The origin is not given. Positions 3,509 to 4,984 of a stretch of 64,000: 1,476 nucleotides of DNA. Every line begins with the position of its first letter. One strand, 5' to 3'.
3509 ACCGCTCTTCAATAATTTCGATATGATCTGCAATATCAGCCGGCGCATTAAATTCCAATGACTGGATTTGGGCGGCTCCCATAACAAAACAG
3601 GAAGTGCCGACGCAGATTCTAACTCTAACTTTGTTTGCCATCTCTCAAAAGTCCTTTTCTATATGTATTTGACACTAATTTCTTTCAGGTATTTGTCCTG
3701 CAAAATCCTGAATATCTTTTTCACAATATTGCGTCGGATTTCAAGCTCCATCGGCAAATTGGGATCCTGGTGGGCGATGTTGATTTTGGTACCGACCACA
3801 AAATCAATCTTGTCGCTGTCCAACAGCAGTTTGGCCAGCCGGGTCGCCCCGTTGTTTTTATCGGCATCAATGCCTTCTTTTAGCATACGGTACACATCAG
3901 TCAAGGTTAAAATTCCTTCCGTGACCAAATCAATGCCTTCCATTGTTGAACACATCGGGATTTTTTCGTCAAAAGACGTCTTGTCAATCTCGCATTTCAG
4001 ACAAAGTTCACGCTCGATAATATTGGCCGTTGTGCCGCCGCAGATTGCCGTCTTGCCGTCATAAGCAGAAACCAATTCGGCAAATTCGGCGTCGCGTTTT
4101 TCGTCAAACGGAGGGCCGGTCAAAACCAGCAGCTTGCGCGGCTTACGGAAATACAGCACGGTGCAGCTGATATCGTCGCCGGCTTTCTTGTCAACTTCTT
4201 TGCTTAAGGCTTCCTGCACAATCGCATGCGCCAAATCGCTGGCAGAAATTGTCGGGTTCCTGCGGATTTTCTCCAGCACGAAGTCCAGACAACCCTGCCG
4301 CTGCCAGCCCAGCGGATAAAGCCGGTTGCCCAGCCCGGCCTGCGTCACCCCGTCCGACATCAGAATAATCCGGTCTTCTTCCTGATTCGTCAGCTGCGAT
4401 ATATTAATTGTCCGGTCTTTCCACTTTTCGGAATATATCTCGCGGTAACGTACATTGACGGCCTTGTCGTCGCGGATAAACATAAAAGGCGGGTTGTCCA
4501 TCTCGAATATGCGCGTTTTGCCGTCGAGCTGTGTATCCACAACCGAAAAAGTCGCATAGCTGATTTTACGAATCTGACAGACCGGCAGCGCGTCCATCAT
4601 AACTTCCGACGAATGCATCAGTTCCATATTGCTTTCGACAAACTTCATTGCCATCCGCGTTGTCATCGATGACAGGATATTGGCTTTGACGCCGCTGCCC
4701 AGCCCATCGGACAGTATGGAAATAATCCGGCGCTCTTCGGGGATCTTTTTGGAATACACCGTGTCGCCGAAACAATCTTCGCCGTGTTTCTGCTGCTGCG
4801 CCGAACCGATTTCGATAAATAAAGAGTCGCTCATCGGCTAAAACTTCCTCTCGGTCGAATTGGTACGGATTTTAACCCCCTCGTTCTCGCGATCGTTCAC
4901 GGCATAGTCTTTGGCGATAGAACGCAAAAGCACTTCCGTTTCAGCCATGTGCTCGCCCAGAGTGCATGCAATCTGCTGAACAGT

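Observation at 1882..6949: Complete putative H2-sensing [FeFe] hydrogenase operon (Fd-HydS-PP2C-Fd-HydA) in an alphaproteobacterium-like genome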

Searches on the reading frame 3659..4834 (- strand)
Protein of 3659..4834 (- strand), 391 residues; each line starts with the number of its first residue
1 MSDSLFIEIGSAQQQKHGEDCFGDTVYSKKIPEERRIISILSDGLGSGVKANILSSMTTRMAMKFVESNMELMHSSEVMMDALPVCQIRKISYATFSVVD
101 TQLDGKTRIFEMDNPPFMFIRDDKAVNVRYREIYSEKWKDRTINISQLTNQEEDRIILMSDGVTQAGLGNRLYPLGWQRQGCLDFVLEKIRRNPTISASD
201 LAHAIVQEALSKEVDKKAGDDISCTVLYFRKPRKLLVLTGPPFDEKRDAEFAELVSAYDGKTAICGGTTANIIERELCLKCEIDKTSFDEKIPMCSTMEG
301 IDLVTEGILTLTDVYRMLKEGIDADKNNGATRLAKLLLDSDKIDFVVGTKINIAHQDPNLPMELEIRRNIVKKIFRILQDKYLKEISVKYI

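Call 3: search_protein_families(library=pfam, proteins=[window:3659-4834:-], max_evalue=0.01)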
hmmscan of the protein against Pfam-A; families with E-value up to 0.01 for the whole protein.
window:3659-4834:- (391 aa): 2 families
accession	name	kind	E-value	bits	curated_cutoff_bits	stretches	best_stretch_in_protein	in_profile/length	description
PF07228.17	SpoIIE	-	1.2e-09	38.8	25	1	34-227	2-189/192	Stage II sporulation protein E (SpoIIE)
PF13672.11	PP2C_2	-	0.00029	20.9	24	0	142-165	153-176/209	Protein phosphatase 2C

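Call 4: search_protein_families(library=ncbifam, proteins=[window:3659-4834:-], max_evalue=0.01)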
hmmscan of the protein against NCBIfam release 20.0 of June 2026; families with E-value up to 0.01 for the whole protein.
window:3659-4834:- (391 aa): 1 family
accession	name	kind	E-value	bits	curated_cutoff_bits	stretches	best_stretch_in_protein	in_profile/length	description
TIGR02865.1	spore_II_E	equivalog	5.2e-11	41.3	490.8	1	4-226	549-760/764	stage II sporulation protein E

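Call 25: find_homologous_proteins(query=window:3659-4834:-, max_evalue=0.00001)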
Query window:3659-4834:- (391 aa): 7994 proteins with E <= 0.00001 among 8000 candidates; the best 120 are listed.
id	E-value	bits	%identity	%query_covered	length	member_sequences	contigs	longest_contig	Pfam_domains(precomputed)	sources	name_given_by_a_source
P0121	3.7e-256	867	99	100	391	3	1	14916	PF07228.18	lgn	-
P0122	4.4e-253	857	98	100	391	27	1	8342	PF07228.18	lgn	-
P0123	7.0e-234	794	90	100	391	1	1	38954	PF07228.18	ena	-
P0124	3.4e-233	792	90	100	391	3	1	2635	PF07228.18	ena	-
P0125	4.5e-233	791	90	100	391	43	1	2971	PF07228.18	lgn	-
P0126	8.6e-233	790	89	100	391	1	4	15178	PF07228.18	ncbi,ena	-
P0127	1.3e-232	790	89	100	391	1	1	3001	PF07228.18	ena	-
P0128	4.1e-232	788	90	100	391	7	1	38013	PF07228.18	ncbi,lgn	-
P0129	2.4e-231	785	89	100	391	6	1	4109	PF07228.18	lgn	-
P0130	4.6e-231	785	88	100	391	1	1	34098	PF07228.18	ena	-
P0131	2.1e-230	782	88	100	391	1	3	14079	PF07228.18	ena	-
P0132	6.0e-230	781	88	100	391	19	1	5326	PF07228.18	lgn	-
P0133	1.2e-227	773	87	100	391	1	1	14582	PF07228.18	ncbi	-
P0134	2.9e-227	772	87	100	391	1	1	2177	PF07228.18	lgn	-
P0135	4.7e-227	771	86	100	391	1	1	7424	PF07228.18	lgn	-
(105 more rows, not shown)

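Call 54: search_solved_structures(query=window:3659-4834:-, max_evalue=1, show_alignments=3)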
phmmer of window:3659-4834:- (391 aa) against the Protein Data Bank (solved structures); distinct sequences matched with E-value up to 1: 5.
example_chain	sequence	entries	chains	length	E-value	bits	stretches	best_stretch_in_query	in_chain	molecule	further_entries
3t91_A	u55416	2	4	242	8.9e-06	28.4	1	7-166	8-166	Stage II sporulation protein E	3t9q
5mqh_A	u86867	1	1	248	1.5e-05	27.6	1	7-166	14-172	Serine phosphatase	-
5ucg_A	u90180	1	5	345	1.9e-05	27.4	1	6-166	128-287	Stage II sporulation protein E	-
3pu9_A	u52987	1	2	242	0.0019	20.8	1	6-232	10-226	Protein serine/threonine phosphatase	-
3w40_A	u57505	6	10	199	0.44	13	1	13-71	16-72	Phosphoserine phosphatase RsbX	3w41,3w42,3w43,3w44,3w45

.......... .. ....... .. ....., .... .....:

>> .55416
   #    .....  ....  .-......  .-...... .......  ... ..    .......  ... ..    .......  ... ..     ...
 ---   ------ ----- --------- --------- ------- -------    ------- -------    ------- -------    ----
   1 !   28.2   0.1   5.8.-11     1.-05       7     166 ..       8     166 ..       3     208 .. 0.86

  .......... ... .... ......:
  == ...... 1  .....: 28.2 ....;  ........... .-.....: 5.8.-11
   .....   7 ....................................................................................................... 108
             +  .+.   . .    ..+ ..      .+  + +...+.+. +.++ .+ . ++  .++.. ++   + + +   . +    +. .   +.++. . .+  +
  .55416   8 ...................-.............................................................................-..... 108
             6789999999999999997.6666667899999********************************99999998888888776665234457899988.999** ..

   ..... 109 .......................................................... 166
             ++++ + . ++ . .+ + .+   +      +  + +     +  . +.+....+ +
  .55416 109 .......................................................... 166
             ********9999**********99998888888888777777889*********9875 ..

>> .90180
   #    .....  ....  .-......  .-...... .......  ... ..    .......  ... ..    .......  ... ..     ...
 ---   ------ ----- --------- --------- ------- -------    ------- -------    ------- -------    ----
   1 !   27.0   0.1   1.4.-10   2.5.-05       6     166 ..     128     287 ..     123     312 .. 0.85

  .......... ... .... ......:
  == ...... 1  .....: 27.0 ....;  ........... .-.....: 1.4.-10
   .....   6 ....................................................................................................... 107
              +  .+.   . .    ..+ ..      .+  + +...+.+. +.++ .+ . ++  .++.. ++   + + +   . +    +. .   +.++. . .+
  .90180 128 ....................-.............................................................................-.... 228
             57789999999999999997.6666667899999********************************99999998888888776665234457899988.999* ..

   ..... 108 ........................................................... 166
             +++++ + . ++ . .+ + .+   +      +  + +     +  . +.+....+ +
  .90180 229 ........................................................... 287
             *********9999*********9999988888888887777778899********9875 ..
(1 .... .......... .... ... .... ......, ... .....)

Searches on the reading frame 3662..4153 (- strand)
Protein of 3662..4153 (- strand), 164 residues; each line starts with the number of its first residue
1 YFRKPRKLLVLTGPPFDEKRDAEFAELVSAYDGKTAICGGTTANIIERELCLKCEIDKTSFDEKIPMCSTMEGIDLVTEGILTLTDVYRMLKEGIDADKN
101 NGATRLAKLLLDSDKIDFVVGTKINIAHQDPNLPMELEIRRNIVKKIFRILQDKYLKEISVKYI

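Call 14: search_protein_families(library=pfam, proteins=[window:3662-4153:-], max_evalue=1)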
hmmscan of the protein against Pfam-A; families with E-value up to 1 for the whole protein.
window:3662-4153:- (164 aa): 2 families
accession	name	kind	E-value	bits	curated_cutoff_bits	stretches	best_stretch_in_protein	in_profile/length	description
PF03660.19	PHF5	-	0.076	13.7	26.7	1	22-70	17-63/104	PHF5-like protein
PF00497.25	SBP_bac_3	-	0.2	11.8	26.4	0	43-81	29-66/132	Bacterial extracellular solute-binding proteins, family 3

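Call 41: predict_structure(alignment_id=A3)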
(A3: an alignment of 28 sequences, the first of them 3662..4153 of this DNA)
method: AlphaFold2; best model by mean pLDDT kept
length: 164 residues; sequences in the alignment: 28
mean_pLDDT: 81.0   pTM: 0.80
mean pLDDT of the five models: 81.0, 72.9, 70.4, 59.5, 58.8
residues with pLDDT >= 90: 55; 70-90: 75; 50-70: 27; < 50: 7
segments of 3 or more residues with pLDDT < 50: 1-5
pLDDT, mean of each block of 10 residues (from residue 1): 62 83 87 89 87 63 70 85 91 87 91 91 61 61 91 93 87
secondary structure, 60 per line:
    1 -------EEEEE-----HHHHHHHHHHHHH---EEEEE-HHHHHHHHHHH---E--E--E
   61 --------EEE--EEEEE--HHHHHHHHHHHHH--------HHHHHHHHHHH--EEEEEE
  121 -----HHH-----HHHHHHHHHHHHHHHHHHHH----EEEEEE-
elements in order: E8-12 H18-30 E34-38 H40-50 E69-71 E74-78 H81-93 H102-112 E115-120 H134-153 E158-163

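Call 63: search_protein_representatives(protein=window:3662-4153:-)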
Query: 164 residues. Proteins with E-value up to 0.001 (for the whole library): 863; up to 1e-10: 497; up to 1e-30: 91. The best 150 are listed.
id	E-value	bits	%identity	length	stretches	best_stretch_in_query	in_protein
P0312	9.6e-50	184.9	55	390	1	1-164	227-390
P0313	2.2e-48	180.5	57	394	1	1-164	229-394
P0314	3.9e-48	179.7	52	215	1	1-164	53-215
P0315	4.8e-48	179.4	54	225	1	1-164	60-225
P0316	5.4e-48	179.2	52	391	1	1-164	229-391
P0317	1.4e-47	177.9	54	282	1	1-164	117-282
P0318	5.0e-47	176.1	54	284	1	1-164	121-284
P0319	2.2e-46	174.0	52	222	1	1-164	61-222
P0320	5.4e-46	172.7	52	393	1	1-164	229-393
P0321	9.6e-46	171.9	53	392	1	1-164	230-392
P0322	1.2e-45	171.6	52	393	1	2-163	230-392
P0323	1.7e-45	171.1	49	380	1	1-164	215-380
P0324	1.5e-44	168.1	50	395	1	2-164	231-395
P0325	2.2e-44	167.5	53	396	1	1-163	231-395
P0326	6.3e-44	166.0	52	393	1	1-164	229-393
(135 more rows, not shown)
